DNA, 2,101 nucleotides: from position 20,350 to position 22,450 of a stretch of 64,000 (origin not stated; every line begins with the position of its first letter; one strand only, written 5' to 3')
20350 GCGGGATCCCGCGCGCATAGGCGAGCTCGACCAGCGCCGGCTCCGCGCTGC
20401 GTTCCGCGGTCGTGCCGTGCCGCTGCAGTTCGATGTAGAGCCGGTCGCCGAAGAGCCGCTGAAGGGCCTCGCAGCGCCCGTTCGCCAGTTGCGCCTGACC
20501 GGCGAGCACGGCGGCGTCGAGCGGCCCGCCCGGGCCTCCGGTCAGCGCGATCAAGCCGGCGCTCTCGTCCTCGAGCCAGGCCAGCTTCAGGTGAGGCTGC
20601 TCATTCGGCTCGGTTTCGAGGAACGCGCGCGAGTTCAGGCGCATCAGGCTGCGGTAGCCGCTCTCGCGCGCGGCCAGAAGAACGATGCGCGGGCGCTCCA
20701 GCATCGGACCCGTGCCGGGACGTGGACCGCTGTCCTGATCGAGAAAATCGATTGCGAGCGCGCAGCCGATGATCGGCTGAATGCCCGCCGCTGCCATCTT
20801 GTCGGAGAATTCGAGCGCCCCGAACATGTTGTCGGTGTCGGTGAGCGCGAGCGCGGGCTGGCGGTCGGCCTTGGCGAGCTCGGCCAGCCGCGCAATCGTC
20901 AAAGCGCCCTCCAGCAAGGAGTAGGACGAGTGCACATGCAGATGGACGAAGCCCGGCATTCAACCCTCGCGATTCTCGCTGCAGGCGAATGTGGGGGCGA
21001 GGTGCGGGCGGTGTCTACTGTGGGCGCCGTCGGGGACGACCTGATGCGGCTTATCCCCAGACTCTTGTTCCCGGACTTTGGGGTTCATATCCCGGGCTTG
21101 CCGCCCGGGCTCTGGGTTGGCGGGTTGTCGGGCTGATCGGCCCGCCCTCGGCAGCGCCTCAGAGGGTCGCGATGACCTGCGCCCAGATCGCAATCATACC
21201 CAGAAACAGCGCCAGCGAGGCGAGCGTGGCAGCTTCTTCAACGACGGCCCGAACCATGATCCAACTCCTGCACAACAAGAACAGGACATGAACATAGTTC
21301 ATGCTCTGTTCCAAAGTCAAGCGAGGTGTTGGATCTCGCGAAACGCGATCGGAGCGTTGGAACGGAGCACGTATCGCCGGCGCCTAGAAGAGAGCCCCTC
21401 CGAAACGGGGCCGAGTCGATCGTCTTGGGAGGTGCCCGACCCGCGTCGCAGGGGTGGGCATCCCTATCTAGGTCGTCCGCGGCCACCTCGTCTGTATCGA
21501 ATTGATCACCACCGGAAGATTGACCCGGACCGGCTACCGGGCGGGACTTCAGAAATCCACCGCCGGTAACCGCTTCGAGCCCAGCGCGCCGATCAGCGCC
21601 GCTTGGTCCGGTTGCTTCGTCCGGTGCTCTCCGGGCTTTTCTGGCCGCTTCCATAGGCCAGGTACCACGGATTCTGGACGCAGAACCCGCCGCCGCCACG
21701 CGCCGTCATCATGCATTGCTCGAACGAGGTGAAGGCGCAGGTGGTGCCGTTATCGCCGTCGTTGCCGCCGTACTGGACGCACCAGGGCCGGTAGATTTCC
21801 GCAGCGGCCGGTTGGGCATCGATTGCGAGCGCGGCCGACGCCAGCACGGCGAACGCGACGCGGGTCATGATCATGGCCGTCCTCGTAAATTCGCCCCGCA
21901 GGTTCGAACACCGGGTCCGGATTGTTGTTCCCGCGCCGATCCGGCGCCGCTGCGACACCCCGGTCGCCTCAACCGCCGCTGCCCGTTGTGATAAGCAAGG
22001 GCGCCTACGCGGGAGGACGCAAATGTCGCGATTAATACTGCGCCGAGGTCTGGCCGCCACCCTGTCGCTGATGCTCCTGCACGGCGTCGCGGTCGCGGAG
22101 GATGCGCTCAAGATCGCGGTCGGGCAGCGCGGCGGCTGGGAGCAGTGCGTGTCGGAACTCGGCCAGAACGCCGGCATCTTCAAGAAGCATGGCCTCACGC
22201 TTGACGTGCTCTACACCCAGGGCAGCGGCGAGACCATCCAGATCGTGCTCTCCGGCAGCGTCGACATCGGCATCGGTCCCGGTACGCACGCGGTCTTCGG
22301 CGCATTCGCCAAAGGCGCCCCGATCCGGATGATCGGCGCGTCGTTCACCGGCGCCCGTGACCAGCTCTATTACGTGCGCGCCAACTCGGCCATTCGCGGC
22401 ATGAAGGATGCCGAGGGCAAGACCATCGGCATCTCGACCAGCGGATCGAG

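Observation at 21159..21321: SOS-box-controlled 32-codon hydrophobic ORF directly upstream of dnaE (SidA/TisB-like logic)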

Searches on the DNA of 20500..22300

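Call 6: search_rna_families(source=window, start=20500, end=22300, threshold=evalue, max_evalue=1)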
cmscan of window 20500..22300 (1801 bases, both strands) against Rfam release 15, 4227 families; matches with E-value up to 1: 2.
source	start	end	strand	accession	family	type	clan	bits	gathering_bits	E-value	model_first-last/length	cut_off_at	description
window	21260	21333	-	RF03868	mir-H2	Gene; miRNA;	-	24.1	92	0.41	1-77/77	no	mir-H2 microRNA precursor family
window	20947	21013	-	RF01973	H19_2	Gene; lncRNA;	-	14.8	50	0.98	1-69/69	no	H19 conserved region 2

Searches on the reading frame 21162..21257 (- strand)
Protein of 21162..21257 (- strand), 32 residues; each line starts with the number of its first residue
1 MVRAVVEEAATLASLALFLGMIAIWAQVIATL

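Call 12: search_protein_families(library=ncbifam, proteins=[window:21162-21257:-], max_evalue=10)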
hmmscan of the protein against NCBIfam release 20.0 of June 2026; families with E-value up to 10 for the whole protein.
seq(32 aa): 0 families

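Call 13: search_protein_families(library=pfam, proteins=[window:21162-21257:-], max_evalue=10)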
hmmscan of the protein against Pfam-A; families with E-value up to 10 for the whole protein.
seq(32 aa): 0 families

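Call 28: find_related_loci(query=A1, collection=genome_contigs, flank=4000)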
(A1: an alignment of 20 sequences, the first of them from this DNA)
Query A1 (32 aa) in genome_contigs; peptide patterns used: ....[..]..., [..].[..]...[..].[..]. (x = any residue, [..] = any of these).
273 stretches matched a pattern; 134 encode a relative of the query (tblastn E <= 1e-3); the best 80 are kept; 80 distinct loci.
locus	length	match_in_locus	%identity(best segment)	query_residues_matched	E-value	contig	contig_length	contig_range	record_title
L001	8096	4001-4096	100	1-32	7e-15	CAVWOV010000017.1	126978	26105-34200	MAG: uncultured Alphaproteobacteria bacterium isolate MFD00822.bin.1.150 genome assembly, contig: contig_38196, whole ge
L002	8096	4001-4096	94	1-32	8e-15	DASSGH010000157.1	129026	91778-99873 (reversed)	MAG TPA_asm: Xanthobacteraceae bacterium isolate SMAG_U1028 k141_906808, whole genome shotgun sequence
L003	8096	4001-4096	100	1-32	9e-15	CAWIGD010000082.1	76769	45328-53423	MAG: uncultured Alphaproteobacteria bacterium isolate MFD00392.bin.2.84 genome assembly, contig: contig_99456, whole gen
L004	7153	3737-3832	97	1-32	1e-14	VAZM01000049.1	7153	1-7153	MAG: Alphaproteobacteria bacterium isolate AP_8 14_0903_02_30cm_scaffold_11991, whole genome shotgun sequence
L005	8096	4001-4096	97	1-32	2e-14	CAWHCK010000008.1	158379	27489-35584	MAG: uncultured Alphaproteobacteria bacterium isolate MFD00962.bin.1.253 genome assembly, contig: contig_133513, whole g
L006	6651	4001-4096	97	1-32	2e-14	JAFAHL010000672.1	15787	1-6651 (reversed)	MAG: Hyphomicrobiales bacterium isolate CP_BE_BS_20 BE_BS_k147_2551038, whole genome shotgun sequence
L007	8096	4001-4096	97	1-32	2e-14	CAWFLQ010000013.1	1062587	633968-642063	MAG: uncultured Alphaproteobacteria bacterium isolate MFD06229.bin.2.38 genome assembly, contig: contig_8418, whole geno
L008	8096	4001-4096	94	1-32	4e-14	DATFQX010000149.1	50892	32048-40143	MAG TPA_asm: Xanthobacteraceae bacterium isolate SMAG_U9342 k141_1155069, whole genome shotgun sequence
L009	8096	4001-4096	97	1-32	4e-14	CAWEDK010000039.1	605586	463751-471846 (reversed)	MAG: uncultured Alphaproteobacteria bacterium isolate MFD03066.bin.2.101 genome assembly, contig: contig_9049, whole gen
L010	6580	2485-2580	94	1-32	6e-14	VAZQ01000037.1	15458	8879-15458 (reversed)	MAG: Alphaproteobacteria bacterium isolate AP_12 14_0903_13_40cm_scaffold_3066, whole genome shotgun sequence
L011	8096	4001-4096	91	1-32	5e-14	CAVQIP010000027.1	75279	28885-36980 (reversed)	MAG: uncultured Alphaproteobacteria bacterium isolate MFD10007.bin.2.2 genome assembly, contig: contig_26347, whole geno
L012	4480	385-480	94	1-32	7e-14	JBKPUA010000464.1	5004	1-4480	MAG: Pseudomonadota bacterium isolate GM_HAYS_MAG_00042 GM_HAYS_000000319300, whole genome shotgun sequence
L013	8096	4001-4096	91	1-32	1e-13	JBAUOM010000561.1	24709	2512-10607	MAG: Xanthobacteraceae bacterium isolate MFD04944_ilm_asm_bin33 k127_43498, whole genome shotgun sequence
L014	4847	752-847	91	1-32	3e-13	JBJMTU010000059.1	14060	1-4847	MAG: Xanthobacteraceae bacterium isolate H1_18_all_fractions_metab_conc_36_64_14 k255_1508212, whole genome shotgun sequ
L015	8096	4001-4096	91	1-32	3e-13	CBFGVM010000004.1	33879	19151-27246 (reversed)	MAG TPA_asm: uncultured Alphaproteobacteria bacterium isolate SRR28857630_binner23_Refined_15 genome assembly, contig: E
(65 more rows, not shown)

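Call 39: search_protein_representatives(alignment_id=A1)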
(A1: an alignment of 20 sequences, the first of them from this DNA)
Query: 20 sequences, 32 profile positions. Proteins with E-value up to 0.001 (for the whole library): 488; up to 1e-10: 144; up to 1e-30: 0. The best 150 are listed.
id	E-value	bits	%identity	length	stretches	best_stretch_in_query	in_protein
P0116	9.6e-18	79.5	-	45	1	1-32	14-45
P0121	4.5e-17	77.4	-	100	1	1-32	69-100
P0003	5.0e-17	77.2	-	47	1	1-32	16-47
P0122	5.2e-17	77.2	-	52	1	1-31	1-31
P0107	5.3e-17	77.2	-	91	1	1-32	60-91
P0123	5.5e-17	77.1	-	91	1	1-32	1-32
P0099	5.9e-17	77.0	-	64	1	1-32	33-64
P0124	6.3e-17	76.9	-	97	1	1-32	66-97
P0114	7.1e-17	76.7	-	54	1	1-32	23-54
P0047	9.4e-17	76.4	-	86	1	1-32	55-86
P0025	1.2e-16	76.1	-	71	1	1-32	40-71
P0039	1.6e-16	75.6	-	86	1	1-32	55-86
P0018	2.1e-16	75.2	-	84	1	1-32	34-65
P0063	2.5e-16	75.0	-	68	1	1-32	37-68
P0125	2.9e-16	74.8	-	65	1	1-32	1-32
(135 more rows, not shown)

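Call 89: search_protein_families(library=ncbifam, proteins=[window:21162-21257:-], max_evalue=10)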
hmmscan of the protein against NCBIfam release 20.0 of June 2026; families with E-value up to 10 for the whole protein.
seq(32 aa): 0 families

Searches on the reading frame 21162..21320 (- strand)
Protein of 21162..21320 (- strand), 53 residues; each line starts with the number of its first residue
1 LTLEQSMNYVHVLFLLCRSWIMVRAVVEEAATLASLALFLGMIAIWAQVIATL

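Call 9: find_homologous_proteins(query=window:21162-21320:-, max_evalue=10)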
Query seq(53 aa) (53 aa): 466 proteins with E <= 10 among 467 candidates; the best 120 are listed.
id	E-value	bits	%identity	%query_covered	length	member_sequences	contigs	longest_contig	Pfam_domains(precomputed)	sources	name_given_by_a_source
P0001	1.1e-22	95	94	100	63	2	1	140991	-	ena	-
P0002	1.1e-21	92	92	100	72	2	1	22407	-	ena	-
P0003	4.4e-20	87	98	89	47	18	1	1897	-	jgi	jgi:hypothetical protein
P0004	1.4e-19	86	89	100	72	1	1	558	-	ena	-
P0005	1.9e-18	82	98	89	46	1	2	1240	-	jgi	jgi:hypothetical protein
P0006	4.8e-18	81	91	89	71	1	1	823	-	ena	-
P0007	2.9e-17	78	85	100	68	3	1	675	-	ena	-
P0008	7.4e-17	77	89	89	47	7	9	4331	-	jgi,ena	jgi:hypothetical protein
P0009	1.0e-16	77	91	89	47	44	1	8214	-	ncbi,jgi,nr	ncbi:MAG: hypothetical protein QOE78_432 [Alphaproteobacteria bacterium]|jgi:hypothetical protein|nr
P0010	4.5e-16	75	84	94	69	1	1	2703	-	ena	-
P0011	1.1e-15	74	79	100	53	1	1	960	-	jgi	-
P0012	1.4e-15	73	85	89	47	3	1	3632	-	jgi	-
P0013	1.6e-15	73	84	94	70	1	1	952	-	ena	-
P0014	2.3e-15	73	82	100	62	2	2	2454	-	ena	-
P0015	2.4e-15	73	84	94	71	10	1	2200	-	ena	-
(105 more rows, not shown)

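Call 12: search_protein_families(library=ncbifam, proteins=[window:21162-21320:-], max_evalue=10)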
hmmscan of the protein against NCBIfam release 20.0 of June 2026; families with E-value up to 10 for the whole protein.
seq(53 aa): 0 families

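Call 13: search_protein_families(library=pfam, proteins=[window:21162-21320:-], max_evalue=10)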
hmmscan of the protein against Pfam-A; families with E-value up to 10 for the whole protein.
seq(53 aa): 1 family
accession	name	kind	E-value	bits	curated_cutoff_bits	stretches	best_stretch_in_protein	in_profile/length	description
PF11801.13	Tom37_C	-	0.22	12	22.5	1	3-48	37-82/145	Tom37 C-terminal domain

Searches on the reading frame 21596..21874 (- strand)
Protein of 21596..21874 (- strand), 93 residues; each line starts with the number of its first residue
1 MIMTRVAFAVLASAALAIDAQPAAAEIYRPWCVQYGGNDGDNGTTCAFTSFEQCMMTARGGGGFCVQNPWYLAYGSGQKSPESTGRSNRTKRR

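Call 59: search_protein_families(library=pfam, proteins=[window:21596-21874:-], max_evalue=0.01)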
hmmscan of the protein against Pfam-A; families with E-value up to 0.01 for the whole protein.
seq(93 aa): 2 families
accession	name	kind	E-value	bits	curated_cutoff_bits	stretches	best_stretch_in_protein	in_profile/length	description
PF12071.13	DUF3551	-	1.1e-11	45.1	26.5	1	5-71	3-69/78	Protein of unknown function (DUF3551)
PF24906.1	Zf_WRKY19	-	0.0073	16.5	27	0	50-66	5-20/24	WRKY19 zinc finger domain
